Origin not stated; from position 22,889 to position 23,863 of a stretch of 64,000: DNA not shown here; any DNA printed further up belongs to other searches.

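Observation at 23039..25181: Tandem triplication of a novel family of small hydrophilic T3SS-associated proteins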

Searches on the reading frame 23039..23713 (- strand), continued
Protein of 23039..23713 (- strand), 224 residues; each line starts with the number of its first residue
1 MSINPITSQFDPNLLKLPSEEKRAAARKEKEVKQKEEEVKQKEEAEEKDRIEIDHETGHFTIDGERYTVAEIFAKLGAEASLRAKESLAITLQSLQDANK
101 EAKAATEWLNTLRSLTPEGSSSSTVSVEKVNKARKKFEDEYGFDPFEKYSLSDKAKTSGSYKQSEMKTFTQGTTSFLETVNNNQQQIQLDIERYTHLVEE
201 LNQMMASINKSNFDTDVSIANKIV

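Call 42: find_encoding_contigs(protein=P0029, flank=10000, max_places=1)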
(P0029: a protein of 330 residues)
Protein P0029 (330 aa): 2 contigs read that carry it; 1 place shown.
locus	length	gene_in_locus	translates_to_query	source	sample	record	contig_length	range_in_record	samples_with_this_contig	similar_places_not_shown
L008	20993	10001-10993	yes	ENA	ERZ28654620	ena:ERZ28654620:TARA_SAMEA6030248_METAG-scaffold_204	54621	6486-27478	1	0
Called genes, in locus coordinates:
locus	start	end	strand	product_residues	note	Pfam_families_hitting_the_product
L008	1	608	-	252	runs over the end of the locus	PF01514:YscJ_FliF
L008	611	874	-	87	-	-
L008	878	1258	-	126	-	-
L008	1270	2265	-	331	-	-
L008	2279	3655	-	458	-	-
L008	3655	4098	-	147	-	-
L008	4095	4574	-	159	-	PF23914:TPR_CcmH_CycH (faint), PF12895:ANAPC3 (faint), PF13424:TPR_12 (faint), PF14559:TPR_19 (faint), PF07719:TPR_2 (faint), PF00515:TPR_1 (weak), PF13414:TPR_11 (weak), PF13432:TPR_16 (weak), +2 more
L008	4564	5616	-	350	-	-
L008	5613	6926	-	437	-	-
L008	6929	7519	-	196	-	-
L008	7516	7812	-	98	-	-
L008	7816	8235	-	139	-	-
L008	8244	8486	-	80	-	PF09392:T3SS_needle_F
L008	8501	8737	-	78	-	PF08988:T3SS_needle_E (weak)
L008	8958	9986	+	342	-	-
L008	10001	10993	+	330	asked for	-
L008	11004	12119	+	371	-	-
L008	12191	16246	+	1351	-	PF01476:LysM (faint)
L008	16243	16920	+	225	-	-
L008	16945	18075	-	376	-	-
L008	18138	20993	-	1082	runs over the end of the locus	PF05860:TPS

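Call 43: find_encoding_contigs(protein=P0031, flank=10000, max_places=1)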
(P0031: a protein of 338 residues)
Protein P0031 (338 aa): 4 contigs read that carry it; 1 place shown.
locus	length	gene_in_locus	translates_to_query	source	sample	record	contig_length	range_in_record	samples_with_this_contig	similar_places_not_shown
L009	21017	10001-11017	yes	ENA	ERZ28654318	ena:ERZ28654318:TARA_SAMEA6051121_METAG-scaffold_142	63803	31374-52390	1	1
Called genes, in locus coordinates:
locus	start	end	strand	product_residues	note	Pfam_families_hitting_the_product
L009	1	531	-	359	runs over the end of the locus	-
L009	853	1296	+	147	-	-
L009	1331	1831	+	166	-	PF07321:YscO, PF16789:YscO-like (weak)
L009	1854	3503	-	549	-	PF03958:Secretin_N (weak), PF00263:Secretin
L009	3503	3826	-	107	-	-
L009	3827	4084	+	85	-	-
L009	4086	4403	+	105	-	-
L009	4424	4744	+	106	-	-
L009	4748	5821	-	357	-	PF01312:Bac_export_2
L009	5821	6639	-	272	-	PF01311:Bac_export_1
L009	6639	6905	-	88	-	PF01313:Bac_export_3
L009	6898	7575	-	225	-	PF00813:FliP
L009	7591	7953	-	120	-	PF28396:SepQ_C (weak), PF01052:FliMN_C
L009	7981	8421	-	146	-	PF05932:CesT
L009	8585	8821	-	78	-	-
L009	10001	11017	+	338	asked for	-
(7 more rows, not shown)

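Call 45: search_solved_structures(query=A7, max_evalue=10, show_alignments=3)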
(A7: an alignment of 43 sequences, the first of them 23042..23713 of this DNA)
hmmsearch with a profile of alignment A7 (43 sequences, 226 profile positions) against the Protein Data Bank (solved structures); distinct sequences matched with E-value up to 10: 8.
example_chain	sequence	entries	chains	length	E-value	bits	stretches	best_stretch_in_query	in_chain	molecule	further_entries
3n4x_A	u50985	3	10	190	0.035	17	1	68-162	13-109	Monopolin complex subunit CSM1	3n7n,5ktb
2a1d_D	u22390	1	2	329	0.21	14.4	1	138-209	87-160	Staphylocoagulase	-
1zch_A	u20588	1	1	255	0.29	14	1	159-187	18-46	Hypothetical oxidoreductase ycnD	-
8b8d_A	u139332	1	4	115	0.58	13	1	168-213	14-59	Phosphoprotein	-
7n6g_5E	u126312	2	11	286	0.92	12.3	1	13-93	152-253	FAP114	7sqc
3he4_B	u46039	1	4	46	0.96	12.2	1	86-113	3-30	SYNZIP5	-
1nu9_C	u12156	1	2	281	2.4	10.9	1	139-208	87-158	Staphylocoagulase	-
1nu7_D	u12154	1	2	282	2.4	10.9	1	139-208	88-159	Staphylocoagulase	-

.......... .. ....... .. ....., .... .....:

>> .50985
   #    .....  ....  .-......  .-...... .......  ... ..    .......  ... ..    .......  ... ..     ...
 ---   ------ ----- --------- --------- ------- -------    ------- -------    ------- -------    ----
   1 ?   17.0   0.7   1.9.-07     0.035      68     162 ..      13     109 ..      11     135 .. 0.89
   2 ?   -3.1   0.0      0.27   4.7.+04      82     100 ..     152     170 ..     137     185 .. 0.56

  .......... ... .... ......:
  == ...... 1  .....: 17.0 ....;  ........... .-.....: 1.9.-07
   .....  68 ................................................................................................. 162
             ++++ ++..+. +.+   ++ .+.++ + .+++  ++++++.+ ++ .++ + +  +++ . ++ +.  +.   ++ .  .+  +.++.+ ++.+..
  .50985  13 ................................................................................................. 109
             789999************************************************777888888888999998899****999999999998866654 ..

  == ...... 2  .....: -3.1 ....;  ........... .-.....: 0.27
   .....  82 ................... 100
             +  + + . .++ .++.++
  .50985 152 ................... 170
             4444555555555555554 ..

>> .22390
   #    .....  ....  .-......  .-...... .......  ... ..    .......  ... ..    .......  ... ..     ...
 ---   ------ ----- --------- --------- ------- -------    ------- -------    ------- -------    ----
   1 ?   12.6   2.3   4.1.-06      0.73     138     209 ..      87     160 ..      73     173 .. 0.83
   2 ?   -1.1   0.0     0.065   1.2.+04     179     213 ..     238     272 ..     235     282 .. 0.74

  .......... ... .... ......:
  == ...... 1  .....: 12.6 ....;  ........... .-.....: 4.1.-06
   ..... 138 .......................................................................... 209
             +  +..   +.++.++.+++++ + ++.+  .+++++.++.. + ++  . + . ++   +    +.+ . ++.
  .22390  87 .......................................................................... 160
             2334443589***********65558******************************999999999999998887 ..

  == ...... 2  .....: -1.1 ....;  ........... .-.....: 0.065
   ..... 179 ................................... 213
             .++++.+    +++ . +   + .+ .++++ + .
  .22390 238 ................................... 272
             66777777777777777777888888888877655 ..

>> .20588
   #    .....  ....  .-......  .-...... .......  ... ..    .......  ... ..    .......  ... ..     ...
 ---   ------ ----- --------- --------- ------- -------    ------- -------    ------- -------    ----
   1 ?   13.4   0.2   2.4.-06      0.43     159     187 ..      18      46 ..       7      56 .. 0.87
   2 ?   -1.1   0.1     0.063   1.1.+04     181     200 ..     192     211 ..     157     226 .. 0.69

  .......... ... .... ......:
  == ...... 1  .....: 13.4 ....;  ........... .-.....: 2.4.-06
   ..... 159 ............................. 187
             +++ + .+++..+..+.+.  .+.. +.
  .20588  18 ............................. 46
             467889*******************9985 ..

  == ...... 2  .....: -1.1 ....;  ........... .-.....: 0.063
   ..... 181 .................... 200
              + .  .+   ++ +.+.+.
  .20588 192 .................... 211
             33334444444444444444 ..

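Call 50: search_protein_families(library=pfam, alignment_id=A7, max_evalue=5)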
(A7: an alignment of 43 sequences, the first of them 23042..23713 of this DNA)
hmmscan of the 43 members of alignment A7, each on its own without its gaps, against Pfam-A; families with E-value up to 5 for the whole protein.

A. member 1, window:23042-23713:- (224 aa): 4 families
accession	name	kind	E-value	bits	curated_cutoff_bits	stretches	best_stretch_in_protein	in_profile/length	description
PF03879.20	Cgr1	-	0.039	14.8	32.5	1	20-68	34-82/108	Cgr1 family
PF24828.1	DUF7713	-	0.044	13.8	24.1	1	36-72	8-47/68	Domain of unknown function (DUF7713)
PF07889.17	DUF1664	-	0.12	12.9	34.6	1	161-210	73-122/124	Protein of unknown function (DUF1664)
PF06103.16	DUF948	-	0.18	12.5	37.2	1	163-210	39-86/89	Bacterial protein of unknown function (DUF948)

B. families by the number of members that match (of 43 scanned): 88 families (the first 25 are shown)
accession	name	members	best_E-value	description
PF09392.15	T3SS_needle_F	4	0.0017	Type III secretion needle MxiH, YscF, SsaG, EprI, PscF, EscF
PF24828.1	DUF7713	4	0.0056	Domain of unknown function (DUF7713)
PF06009.19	Laminin_II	4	0.012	Laminin Domain II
PF10438.15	Cyc-maltodext_C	3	0.023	Cyclo-malto-dextrinase C-terminal domain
PF18713.7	DUF5645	2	0.0089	Domain of unknown function (DUF5645)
PF12325.13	TMF_TATA_bd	2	0.022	TATA element modulatory factor 1 TATA binding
PF06005.17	ZapB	2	0.022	Cell division protein ZapB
PF14712.11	Snapin_Pallidin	2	0.078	Snapin/Pallidin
PF11802.13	CENP-K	2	0.08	Centromere-associated protein K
PF07889.17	DUF1664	2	0.1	Protein of unknown function (DUF1664)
PF01519.22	DUF16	2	0.14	Protein of unknown function DUF16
PF12296.13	HsbA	2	0.28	Hydrophobic surface binding protein A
PF06730.16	FAM92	1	0.00071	FAM92 protein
PF05911.16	FPP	1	0.00085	Filament-like plant protein, long coiled-coil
PF06160.17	EzrA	1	0.0028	Septation ring formation regulator, EzrA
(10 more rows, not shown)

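Call 52: list_cluster_members(proteins=[P0047, P0039, P0040, P0044, P0032, P0034, P0041, P0025, P0026, P0023])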
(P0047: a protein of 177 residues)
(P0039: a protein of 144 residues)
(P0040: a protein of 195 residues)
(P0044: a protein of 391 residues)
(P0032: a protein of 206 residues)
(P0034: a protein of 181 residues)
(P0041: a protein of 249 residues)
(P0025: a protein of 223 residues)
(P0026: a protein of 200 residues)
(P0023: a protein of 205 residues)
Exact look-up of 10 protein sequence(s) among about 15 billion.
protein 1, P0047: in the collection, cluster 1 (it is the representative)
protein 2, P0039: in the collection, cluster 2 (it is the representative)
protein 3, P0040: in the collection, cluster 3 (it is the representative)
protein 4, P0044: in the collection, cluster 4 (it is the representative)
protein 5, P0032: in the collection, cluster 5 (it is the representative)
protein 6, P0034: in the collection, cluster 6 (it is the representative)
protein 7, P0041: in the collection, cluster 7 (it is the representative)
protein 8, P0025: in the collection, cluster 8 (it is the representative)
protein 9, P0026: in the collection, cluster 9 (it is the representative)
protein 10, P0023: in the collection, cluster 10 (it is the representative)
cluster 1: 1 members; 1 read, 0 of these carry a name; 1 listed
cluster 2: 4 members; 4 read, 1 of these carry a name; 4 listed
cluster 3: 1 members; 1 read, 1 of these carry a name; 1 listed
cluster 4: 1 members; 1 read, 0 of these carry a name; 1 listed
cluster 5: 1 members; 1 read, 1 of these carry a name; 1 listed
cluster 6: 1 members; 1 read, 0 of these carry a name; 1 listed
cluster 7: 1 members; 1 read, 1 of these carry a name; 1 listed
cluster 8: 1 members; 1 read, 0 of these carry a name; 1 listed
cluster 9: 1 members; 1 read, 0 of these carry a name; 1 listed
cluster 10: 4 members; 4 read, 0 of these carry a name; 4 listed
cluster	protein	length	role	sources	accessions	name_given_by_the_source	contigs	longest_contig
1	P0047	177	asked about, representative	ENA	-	-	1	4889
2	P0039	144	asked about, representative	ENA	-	-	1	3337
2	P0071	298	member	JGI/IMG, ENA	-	hypothetical protein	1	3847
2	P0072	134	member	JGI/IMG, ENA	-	-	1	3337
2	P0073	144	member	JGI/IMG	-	-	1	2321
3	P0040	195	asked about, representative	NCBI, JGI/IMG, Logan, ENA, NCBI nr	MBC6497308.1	MAG: hypothetical protein GDA54_03180 [Alphaproteobacteria bacterium GM7ARS4] | hypothetical protein [Alphaproteobacteria bacterium GM7ARS4]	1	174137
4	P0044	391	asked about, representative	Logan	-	-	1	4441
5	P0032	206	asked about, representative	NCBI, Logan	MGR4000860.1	MAG: hypothetical protein OD811_03590 [Alphaproteobacteria bacterium]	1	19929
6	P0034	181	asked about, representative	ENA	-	-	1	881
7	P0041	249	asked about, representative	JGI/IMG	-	hypothetical protein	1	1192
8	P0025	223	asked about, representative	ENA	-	-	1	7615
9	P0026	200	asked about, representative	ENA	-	-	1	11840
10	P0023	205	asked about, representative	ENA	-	-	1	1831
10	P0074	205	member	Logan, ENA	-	-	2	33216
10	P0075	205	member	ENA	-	-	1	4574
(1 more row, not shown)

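Call 59: fold_search(model_id=the predicted structure, library=pdb)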
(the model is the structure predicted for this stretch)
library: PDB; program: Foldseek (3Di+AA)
matches with E <= 10: 497; with E <= 0.001: 0
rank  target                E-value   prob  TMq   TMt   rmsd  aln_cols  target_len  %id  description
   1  8v7q_A                9.8e-02  1.00  0.48  0.55   4.4       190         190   12  IpaD (122-321) Pi-helix Mutant (delta Q148) Apo Structure (released 2024-08-21)
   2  8v5e_A                1.2e-01  0.99  0.49  0.55   4.3       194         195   11  IpaD (122-321) Pi-helix Mutant (delta Q148) Bound to Deoxycholate (released 2024-08-21)
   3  8v7q_C                1.2e-01  0.97  0.44  0.49   4.9       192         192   12  IpaD (122-321) Pi-helix Mutant (delta Q148) Apo Structure (released 2024-08-21)
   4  2jaa_B                1.5e-01  0.95  0.42  0.50  10.6       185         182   14  SeMet substituted Shigella Flexneri Ipad (released 2006-11-30)
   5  9qwr_B                1.6e-01  0.57  0.26  0.34  29.2       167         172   15  MIC60 helical bundle dimer (released 2026-02-25)
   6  8v7q_D                2.0e-01  0.96  0.43  0.50  10.7       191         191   13  IpaD (122-321) Pi-helix Mutant (delta Q148) Apo Structure (released 2024-08-21)
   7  3r9v_A                4.0e-01  0.80  0.42  0.46   6.0       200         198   11  Cocrystal Structure of Proteolytically Truncated Form of IpaD from Shigella flexneri Bound to Deoxycholate (released 2011-12-07)
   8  5sxi_B                4.0e-01  0.41  0.30  0.31  13.0       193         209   10  Crystal Structure of PI3Kalpha in complex with fragment 13 (released 2017-02-15)
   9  9hmx_A                4.2e-01  0.33  0.24  0.29  16.0       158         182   10  Structure of SteB-RipA complex from Mycobacterium tuberculosis (released 2025-07-30)
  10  9cpc_3Q               4.7e-01  0.41  0.27  0.37  11.2       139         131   14  Atomic model of porcine brain ventricles cilia doublet microtubule (48-nm periodicity) (released 2024-10-23)
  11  2v0o_C                5.0e-01  0.30  0.23  0.19  18.2       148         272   16  FCHO2 F-BAR domain (released 2007-06-26)
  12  7o3x_A                5.3e-01  0.44  0.24  0.26   9.4       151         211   16  Structural basis for VIPP1 oligomerization and maintenance of thylakoid membrane integrity (released 2021-06-30)
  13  7nna                  5.3e-01  0.38  0.26  0.30  21.1       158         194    8  Toxin Import Through the Antibiotic Efflux Channel TolC (released 2021-07-07)
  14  2v0o_A                5.3e-01  0.25  0.23  0.19  18.4       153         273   16  FCHO2 F-BAR domain (released 2007-06-26)
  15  9r64_I                5.6e-01  0.12  0.17  0.07  20.5       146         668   18  CPS secretion pathway Wza-Wzc_C1 (Conf 0) (released 2026-03-04)
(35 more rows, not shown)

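Call 71: search_protein_families(library=ncbifam, alignment_id=A7, max_evalue=1)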
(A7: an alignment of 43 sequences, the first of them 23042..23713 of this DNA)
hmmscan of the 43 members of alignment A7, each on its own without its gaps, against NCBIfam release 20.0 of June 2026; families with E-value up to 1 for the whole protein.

A. member 1, window:23042-23713:- (224 aa): 2 families
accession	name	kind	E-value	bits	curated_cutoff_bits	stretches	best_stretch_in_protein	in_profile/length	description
NF006465.1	PRK08868.1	equivalog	0.42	11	154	1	159-211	40-88/134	flagellar protein FlaG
NF038126.1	PEP_CTERM_FxDxF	subfamily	0.48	10.6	50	1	106-175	16-85/165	FxDxF family PEP-CTERM protein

B. families by the number of members that match (of 43 scanned): 38 families (the first 25 are shown)
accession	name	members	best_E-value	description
NF006465.1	PRK08868.1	2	0.029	flagellar protein FlaG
NF007232.0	PRK09651.1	2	0.03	RNA polymerase sigma factor FecI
NF041727.1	ECF_sigma_FecI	2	0.035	ferric citrate uptake sigma factor FecI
NF033885.1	conj_TraP_IncI1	1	0.00089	conjugal transfer protein TraP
TIGR02521.1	type_IV_pilW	1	0.0032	type IV pilus biogenesis/stability protein PilW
NF052243.1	T4PFormProtSgmX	1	0.0041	type IV pili formation protein SgmX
NF033927.1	alph_xenorhab_B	1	0.0044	alpha-xenorhabdolysin family binary toxin subunit B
NF047584.1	LIC11612_FN_binding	1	0.0084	LIC11612 family fibronectin-binding protein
TIGR02927.1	SucB_Actino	1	0.011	2-oxoglutarate dehydrogenase, E2 component, dihydrolipoamide succinyltransferase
NF008084.0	PRK10819.1-5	1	0.017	TonB system transport protein TonB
TIGR04523.1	Mplasa_alph_rch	1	0.02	helix-rich protein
TIGR01813.1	flavo_cyto_c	1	0.023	flavocytochrome c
NF000805.0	PRK00055.2-3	1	0.024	ribonuclease Z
NF041576.1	bacphytchrmBphP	1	0.028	bacteriophytochrome BphP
NF002224.0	PRK01119.1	1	0.028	putative heavy metal-binding protein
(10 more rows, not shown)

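Call 91: find_encoding_contigs(protein=P0040, flank=8000, max_places=1)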
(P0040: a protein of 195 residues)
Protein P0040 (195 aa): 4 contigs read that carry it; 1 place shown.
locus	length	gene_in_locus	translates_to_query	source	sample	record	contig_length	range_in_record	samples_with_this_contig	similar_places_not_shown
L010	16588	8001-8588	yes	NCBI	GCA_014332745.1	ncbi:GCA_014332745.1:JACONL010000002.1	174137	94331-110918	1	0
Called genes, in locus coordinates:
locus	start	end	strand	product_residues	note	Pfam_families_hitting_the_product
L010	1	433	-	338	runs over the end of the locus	-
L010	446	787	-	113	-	PF09483:HpaP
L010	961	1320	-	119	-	-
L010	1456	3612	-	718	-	PF00771:FHIPEP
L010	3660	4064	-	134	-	-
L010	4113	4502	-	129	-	PF09474:Type_III_YscX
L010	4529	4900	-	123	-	PF21665:Type_III_SycN (weak)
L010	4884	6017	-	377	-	PF07201:HrpJ, PF09059:TyeA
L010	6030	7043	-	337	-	-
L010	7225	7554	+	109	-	-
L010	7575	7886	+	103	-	-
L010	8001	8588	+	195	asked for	-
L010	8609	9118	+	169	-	PF12895:ANAPC3 (faint), PF14559:TPR_19 (faint), PF07719:TPR_2 (faint), PF07720:TPR_3 (weak), PF13432:TPR_16 (faint)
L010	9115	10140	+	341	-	PF04888:SseC, PF28311:SseF_SseG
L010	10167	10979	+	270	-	-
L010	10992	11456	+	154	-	-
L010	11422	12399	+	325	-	PF01514:YscJ_FliF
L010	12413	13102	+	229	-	-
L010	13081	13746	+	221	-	PF02108:FliH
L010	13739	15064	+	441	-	PF00006:ATP-synt_ab, PF18269:T3SS_ATPase_C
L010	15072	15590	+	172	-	PF07321:YscO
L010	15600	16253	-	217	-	PF13505:OMP_b-brl (faint)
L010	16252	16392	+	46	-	-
